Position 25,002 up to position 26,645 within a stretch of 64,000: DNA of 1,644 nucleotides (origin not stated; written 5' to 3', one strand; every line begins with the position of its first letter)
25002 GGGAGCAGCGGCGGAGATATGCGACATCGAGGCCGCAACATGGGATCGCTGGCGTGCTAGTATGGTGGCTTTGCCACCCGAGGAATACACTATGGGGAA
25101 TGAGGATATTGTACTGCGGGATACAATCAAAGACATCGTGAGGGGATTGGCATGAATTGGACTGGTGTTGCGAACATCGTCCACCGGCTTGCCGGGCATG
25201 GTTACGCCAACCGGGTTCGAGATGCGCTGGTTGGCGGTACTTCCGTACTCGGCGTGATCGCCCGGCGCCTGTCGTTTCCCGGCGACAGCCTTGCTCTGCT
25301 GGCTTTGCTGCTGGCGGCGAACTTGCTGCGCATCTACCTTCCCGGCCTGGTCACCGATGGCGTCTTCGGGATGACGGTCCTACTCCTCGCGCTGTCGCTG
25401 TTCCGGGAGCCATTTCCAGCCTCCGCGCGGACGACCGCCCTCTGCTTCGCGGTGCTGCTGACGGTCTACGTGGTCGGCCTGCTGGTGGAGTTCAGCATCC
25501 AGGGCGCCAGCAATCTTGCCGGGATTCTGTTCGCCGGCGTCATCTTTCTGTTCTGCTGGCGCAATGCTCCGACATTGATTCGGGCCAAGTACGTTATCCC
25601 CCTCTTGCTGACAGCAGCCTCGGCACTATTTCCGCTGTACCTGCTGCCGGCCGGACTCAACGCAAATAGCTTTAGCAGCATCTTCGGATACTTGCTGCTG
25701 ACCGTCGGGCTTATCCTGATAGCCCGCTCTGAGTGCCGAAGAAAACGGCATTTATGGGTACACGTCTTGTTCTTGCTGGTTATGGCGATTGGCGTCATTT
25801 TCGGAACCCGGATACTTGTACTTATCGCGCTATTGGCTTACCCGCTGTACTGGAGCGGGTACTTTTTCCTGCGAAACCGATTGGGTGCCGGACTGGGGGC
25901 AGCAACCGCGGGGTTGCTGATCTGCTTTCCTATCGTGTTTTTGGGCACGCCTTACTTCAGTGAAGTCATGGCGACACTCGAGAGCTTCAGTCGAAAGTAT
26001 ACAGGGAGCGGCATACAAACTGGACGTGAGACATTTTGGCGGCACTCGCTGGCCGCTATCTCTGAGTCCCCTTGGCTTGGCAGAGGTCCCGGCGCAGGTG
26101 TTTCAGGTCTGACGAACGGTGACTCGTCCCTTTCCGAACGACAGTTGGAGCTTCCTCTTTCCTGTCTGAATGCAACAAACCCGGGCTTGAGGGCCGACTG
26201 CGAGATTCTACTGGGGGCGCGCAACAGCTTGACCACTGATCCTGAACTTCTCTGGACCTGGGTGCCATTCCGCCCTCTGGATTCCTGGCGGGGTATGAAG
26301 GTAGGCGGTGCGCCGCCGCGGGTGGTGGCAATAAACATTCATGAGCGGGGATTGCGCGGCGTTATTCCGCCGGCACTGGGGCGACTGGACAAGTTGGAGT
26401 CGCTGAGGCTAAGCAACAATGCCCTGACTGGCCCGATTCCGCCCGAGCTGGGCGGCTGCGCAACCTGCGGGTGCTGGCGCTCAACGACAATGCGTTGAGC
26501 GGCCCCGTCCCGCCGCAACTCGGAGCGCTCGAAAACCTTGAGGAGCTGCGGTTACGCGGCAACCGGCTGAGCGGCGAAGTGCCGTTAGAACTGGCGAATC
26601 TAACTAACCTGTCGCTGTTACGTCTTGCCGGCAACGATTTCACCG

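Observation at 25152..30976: Wzy_C (O-antigen-ligase/O-oligosaccharyltransferase-type) membrane protein with a ~1,450-aa plant-receptor-like LRR solenoid inserted into its periplasmic loop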

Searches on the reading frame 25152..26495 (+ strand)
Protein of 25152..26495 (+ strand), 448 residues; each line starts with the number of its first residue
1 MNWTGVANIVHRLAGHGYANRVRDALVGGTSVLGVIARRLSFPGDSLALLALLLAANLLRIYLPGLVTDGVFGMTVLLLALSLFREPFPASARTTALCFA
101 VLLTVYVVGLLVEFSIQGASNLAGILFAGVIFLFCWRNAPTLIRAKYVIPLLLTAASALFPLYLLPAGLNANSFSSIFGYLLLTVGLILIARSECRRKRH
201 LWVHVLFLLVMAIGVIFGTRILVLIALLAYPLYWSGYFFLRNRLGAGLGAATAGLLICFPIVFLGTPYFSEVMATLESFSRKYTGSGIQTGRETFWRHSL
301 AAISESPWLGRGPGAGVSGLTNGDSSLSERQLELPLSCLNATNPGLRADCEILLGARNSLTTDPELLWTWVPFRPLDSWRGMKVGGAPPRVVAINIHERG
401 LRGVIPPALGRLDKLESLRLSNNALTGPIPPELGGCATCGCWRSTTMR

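Call 7: search_protein_families(library=pfam, proteins=[window:25152-26495:+], max_evalue=0.01)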
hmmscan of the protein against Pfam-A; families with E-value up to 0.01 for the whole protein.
window:25152-26495:+ (448 aa): 2 families
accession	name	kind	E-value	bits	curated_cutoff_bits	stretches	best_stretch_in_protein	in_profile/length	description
PF04932.20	Wzy_C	-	2.4e-06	27.8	31.7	1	208-315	3-105/149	O-Antigen ligase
PF00560.39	LRR_1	-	0.0002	21.3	20.6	1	414-436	1-23/23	Leucine Rich Repeat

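Call 15: find_homologous_proteins(query=window:25152-26309:+)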
Query seq(386 aa) (386 aa): 5 proteins with E <= 0.001 among 8000 candidates.
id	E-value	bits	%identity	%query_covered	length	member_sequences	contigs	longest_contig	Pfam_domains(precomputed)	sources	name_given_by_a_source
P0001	2.2e-248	842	100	100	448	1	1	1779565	-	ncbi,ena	-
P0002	3.2e-143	496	65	100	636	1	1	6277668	PF23598.2,PF00560.40,PF12799.14,PF13855.13,PF04932.21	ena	-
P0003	7.0e-142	491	63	100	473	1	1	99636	-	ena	-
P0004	1.1e-112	395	54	94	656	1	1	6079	PF23598.2,PF00560.40,PF12799.14,PF13855.13,PF04932.21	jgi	-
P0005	2.4e-72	262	86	41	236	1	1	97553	-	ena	-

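Call 17: find_encoding_contigs(protein=P0001, flank=10000, max_places=3)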
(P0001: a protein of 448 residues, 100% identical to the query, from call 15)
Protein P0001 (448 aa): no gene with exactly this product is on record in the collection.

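Call 18: find_encoding_contigs(protein=P0002, flank=10000, max_places=3)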
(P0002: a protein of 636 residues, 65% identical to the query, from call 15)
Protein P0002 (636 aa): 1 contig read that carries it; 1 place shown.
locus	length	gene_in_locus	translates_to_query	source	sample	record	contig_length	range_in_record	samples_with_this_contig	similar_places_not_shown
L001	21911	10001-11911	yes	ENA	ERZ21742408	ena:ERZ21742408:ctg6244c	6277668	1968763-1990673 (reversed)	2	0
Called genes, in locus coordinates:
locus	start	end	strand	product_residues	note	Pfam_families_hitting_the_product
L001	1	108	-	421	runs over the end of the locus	PF01266:DAO (faint), PF03486:HI0933_like (faint), PF07992:Pyr_redox_2, PF13450:NAD_binding_8 (faint), PF13454:NAD_binding_9 (faint), PF13738:Pyr_redox_3 (faint), PF01593:Amino_oxidase (faint), PF00070:Pyr_redox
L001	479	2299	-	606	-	PF02730:AFOR_N, PF01314:AFOR_C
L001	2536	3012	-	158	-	PF12797:Fer4_2 (faint), PF13237:Fer4_10 (faint), PF13187:Fer4_9 (weak), PF13247:Fer4_11, PF12838:Fer4_7 (weak), PF00037:Fer4 (weak), PF12837:Fer4_6 (weak), PF14697:Fer4_21 (weak), +2 more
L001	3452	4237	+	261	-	PF00702:Hydrolase, PF13419:HAD_2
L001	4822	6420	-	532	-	PF01435:Peptidase_M48, PF14559:TPR_19 (faint), PF13428:TPR_14 (faint)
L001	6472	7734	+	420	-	PF00365:PFK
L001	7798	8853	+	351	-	PF13506:Glyco_transf_21, PF00535:Glycos_transf_2, PF13641:Glyco_tranf_2_3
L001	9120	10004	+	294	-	-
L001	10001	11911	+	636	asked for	PF04932:Wzy_C (weak), PF00560:LRR_1 (faint), PF12799:LRR_4 (faint), PF23598:LRR_14 (weak), PF13855:LRR_8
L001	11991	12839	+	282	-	PF00560:LRR_1 (faint), PF23598:LRR_14 (weak), PF13855:LRR_8 (weak), PF12799:LRR_4 (weak)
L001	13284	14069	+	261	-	PF12762:DDE_Tnp_IS1595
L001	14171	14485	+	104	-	-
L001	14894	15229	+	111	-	PF00892:EamA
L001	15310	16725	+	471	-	PF01943:Polysacc_synt, PF13440:Polysacc_synt_3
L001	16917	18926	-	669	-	PF03030:H_PPase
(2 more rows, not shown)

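Call 19: find_encoding_contigs(protein=P0004, flank=10000, max_places=3)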
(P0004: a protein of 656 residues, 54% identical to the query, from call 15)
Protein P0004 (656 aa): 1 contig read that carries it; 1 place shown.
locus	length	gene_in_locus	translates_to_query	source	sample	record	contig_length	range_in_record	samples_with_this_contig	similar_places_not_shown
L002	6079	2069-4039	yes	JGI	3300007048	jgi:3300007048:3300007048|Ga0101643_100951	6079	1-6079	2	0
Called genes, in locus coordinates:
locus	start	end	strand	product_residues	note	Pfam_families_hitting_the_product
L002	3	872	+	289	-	?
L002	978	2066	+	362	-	-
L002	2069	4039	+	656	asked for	PF04932:Wzy_C (faint), PF00560:LRR_1 (faint), PF12799:LRR_4 (faint), PF13855:LRR_8 (faint), PF23598:LRR_14 (weak)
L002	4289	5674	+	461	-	PF11741:AMIN, PF01520:Amidase_3, PF01476:LysM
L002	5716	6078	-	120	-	?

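Call 20: find_encoding_contigs(protein=P0003, flank=10000, max_places=3)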
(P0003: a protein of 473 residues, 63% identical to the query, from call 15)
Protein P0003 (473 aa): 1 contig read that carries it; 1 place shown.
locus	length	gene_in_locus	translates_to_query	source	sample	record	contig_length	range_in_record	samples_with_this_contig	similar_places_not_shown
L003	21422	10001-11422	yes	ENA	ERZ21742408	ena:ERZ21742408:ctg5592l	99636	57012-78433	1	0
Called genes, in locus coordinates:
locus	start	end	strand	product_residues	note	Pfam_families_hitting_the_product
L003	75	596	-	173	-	PF02643:DUF192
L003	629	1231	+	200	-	PF00528:BPD_transp_1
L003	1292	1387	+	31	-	-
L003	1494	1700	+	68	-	PF13565:HTH_32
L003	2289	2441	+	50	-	-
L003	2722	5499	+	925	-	PF08751:TrwC, PF13604:AAA_30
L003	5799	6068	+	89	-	-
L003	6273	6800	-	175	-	PF12762:DDE_Tnp_IS1595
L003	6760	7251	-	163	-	PF12760:Zn_ribbon_IS1595 (weak)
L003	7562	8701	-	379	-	PF05598:DUF772, PF01609:DDE_Tnp_1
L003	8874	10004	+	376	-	-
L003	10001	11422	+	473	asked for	-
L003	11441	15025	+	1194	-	PF00560:LRR_1 (faint), PF13855:LRR_8 (weak), PF13855:LRR_8 (weak), PF23598:LRR_14, PF13855:LRR_8 (weak), PF23598:LRR_14 (weak), PF13855:LRR_8, PF23598:LRR_14 (weak), +5 more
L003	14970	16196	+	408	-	PF00535:Glycos_transf_2, PF26629:GT2_TM_C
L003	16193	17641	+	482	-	-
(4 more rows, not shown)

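Call 21: find_encoding_contigs(protein=P0005, flank=10000, max_places=3)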
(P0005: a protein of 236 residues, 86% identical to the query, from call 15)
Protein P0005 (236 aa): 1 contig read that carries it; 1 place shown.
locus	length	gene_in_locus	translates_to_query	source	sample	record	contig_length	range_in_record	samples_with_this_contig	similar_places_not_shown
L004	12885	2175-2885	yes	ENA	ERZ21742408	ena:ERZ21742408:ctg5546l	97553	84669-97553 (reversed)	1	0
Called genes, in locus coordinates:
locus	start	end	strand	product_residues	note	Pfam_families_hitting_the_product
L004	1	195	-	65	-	?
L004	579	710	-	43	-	-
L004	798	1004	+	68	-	-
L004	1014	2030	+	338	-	PF13439:Glyco_transf_4, PF13477:Glyco_trans_4_2, PF13579:Glyco_trans_4_4, PF20706:GT4-conflict, PF00534:Glycos_transf_1, PF13692:Glyco_trans_1_4, PF13524:Glyco_trans_1_2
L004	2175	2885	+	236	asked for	-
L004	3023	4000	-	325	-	-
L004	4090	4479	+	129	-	-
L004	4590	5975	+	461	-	PF00560:LRR_1 (faint), PF12799:LRR_4 (faint), PF13855:LRR_8 (weak), PF23598:LRR_14 (weak), PF13855:LRR_8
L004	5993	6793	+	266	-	PF00560:LRR_1 (faint), PF13855:LRR_8 (faint), PF12799:LRR_4 (faint)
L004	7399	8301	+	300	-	PF01609:DDE_Tnp_1 (weak)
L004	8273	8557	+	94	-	-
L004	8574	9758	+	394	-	PF00535:Glycos_transf_2, PF26629:GT2_TM_C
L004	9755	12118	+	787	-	-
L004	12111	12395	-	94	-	-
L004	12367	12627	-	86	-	-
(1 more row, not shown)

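Call 44: search_solved_structures(query=A2, max_evalue=10, show_alignments=2)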
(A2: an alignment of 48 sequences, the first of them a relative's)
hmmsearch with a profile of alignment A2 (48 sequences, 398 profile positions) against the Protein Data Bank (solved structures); distinct sequences matched with E-value up to 10: 2.
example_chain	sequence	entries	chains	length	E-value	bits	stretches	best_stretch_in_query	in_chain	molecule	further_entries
7tpg_B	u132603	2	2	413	1.8e-15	59.9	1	15-384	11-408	Putative cell surface polysaccharide polymerase/ligase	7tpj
9rmk_A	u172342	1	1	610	1.2e-13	53.9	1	15-370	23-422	Oligosaccharyltransferase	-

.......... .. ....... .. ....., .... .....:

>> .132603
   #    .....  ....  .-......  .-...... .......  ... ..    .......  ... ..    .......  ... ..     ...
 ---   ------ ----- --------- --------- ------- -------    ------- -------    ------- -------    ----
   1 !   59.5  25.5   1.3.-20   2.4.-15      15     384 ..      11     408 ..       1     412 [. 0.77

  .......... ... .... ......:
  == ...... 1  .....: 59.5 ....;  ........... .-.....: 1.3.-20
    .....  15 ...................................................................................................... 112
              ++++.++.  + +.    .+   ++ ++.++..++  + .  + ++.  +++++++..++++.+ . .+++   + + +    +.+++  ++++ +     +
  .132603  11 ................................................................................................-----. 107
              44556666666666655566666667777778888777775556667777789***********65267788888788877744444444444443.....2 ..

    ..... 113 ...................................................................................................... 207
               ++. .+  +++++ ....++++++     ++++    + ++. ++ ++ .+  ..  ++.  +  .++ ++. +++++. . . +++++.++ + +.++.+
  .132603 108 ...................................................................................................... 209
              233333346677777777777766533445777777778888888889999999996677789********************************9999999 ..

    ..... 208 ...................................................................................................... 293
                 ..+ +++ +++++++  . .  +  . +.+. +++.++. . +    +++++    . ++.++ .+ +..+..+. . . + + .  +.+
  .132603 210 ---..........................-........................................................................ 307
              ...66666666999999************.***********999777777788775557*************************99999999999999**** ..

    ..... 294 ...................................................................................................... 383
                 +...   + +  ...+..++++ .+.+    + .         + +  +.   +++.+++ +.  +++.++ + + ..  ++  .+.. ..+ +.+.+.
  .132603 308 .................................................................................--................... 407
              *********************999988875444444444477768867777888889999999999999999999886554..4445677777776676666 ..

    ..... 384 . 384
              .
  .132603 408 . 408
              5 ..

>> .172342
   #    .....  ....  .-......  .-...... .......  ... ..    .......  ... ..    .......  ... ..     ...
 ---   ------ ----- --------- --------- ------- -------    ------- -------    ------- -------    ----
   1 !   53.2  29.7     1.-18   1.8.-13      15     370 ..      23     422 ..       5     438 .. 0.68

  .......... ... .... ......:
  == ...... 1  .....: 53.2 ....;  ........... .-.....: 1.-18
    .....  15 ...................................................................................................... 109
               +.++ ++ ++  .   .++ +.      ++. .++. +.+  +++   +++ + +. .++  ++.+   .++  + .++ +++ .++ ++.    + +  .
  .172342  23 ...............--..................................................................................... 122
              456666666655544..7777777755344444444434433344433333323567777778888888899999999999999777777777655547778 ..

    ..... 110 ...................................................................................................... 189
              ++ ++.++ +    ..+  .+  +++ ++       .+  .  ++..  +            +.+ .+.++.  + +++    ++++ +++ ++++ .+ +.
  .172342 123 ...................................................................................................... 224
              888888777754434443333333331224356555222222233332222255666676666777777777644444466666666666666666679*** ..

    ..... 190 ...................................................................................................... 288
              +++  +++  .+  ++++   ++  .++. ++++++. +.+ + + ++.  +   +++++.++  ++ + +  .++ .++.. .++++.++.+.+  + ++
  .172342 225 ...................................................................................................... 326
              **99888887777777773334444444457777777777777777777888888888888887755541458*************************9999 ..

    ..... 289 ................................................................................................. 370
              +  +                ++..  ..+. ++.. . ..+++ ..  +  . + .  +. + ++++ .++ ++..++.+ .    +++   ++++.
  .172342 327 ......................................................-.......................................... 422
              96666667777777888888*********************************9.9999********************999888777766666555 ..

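Call 53: predict_structure(alignment_id=A2)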
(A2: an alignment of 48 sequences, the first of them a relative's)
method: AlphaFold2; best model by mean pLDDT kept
length: 656 residues; sequences in the alignment: 48
mean_pLDDT: 87.7   pTM: 0.76
mean pLDDT of the five models: 87.7, 86.9, 86.6, 86.6, 86.3
residues with pLDDT >= 90: 460; 70-90: 101; 50-70: 50; < 50: 45
segments of 3 or more residues with pLDDT < 50: 1-11, 320-330, 514-531, 551-553
pLDDT, mean of each block of 10 residues (from residue 1): 44 58 80 75 97 93 96 93 96 98 97 96 98 96 98 89 86 98 97 98 97 94 98 97 98 94 89 85 87 93 96 72 47 79 95 87 80 90 92 94 97 96 98 97 97 98 96 97 95 93 89 44 42 68 62 62 97 98 97 94 98 95 94 98 74 51
secondary structure, 60 per line:
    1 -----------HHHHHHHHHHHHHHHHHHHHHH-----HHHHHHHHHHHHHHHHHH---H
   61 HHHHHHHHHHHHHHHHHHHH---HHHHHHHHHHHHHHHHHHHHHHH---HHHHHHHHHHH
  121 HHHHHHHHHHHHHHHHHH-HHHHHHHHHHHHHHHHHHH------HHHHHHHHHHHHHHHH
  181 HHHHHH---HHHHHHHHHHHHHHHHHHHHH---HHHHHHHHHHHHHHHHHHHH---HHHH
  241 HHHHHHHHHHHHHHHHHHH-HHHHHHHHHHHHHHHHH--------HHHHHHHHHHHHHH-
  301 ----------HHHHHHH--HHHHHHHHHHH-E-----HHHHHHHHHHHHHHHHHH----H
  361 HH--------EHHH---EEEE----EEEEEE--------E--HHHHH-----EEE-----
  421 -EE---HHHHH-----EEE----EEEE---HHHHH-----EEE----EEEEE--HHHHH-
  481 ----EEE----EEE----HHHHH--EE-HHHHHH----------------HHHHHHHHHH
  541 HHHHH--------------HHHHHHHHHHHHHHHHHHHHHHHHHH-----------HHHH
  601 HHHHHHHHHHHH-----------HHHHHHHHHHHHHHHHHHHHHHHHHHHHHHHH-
elements in order: H12-33 H39-56 H60-80 H84-106 H110-138 H140-158 H165-186 H190-210 H214-233 H237-259 H261-277 H286-299 H311-317 H320-330 H338-355 E378-381 E386-391 H403-407 E413-415 H427-431 E437-439 E444-447 H451-455 E461-463 E468-472 H475-479 E485-487 E492-494 H499-503 H509-514 H531-545 H560-585 H597-612 H624-655

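Call 55: fold_search(model_id=the predicted structure, library=pdb)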
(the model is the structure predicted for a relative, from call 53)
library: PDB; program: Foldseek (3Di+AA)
matches with E <= 10: 626; with E <= 0.001: 129
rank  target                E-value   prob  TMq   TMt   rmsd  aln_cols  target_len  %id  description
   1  4lsc_A                1.6e-09  1.00  0.23  0.79   2.8       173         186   33  Isolated SERK1 co-receptor ectodomain at high resolution (released 2013-09-04)
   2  4z61_C                8.5e-09  1.00  0.23  0.79   2.9       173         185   32  The plant peptide hormone receptor complex (released 2016-03-02)
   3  8wec_E                9.3e-09  1.00  0.23  0.84   2.9       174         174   32  Crystal structure of Arabidopsis thaliana MIK2 ectodomain in complex with BAK1 ectodomain and SCOOP12 (released 2024-11-06)
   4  6g3w_D                1.2e-08  1.00  0.23  0.74   3.4       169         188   37  Crystal structure of the BIR3 - SERK2 complex from Arabidopsis thaliana. (released 2018-04-04)
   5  6g3w_C                1.5e-08  1.00  0.23  0.77   3.4       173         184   34  Crystal structure of the BIR3 - SERK2 complex from Arabidopsis thaliana. (released 2018-04-04)
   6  6fg8_B                1.9e-08  1.00  0.24  0.78   2.6       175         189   36  Crystal structure of the BIR3 - SERK1 complex from Arabidopsis thaliana. (released 2018-01-24)
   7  6fg8_A                2.9e-08  1.00  0.24  0.78   2.8       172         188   32  Crystal structure of the BIR3 - SERK1 complex from Arabidopsis thaliana. (released 2018-01-24)
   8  4z64_C                4.0e-08  1.00  0.23  0.78   3.0       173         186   33  the plant peptide hormone receptor complex in arabidopsis (released 2016-03-02)
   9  4q3i_A                4.4e-08  1.00  0.23  0.67   2.4       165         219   32  Structure of the OsSERK2 leucine rich repeat extracellular domain (released 2014-11-12)
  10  5xkj_A                4.8e-08  1.00  0.23  0.30   1.6       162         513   34  Crystal structure of plant receptor ERL1-TMM in complexe with EPF2 (released 2019-01-23)
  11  6s6q_A                6.2e-08  1.00  0.18  0.15   6.0       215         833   32  Crystal structure of the LRR ectodomain of the plant membrane receptor kinase GASSHO1/SCHENGEN3 from Arabidopsis thali (released 2020-01-29)
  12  8yaa_C                7.3e-08  1.00  0.22  0.80   2.2       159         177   34  Cryo-EM structure of MIK2-SCOOP12-BAK1 (released 2024-10-30)
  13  8wei_A                7.3e-08  1.00  0.21  0.22   4.9       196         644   33  Crystal structure of Brassica napus MIK2 ectodomain (N393D mutant) (released 2024-11-06)
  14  4q3i_B                8.3e-08  1.00  0.23  0.67   2.4       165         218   32  Structure of the OsSERK2 leucine rich repeat extracellular domain (released 2014-11-12)
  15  4m7e_C                1.0e-07  1.00  0.23  0.82   3.0       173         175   31  Structural insight into BL-induced activation of the BRI1-BAK1 complex (released 2013-10-16)
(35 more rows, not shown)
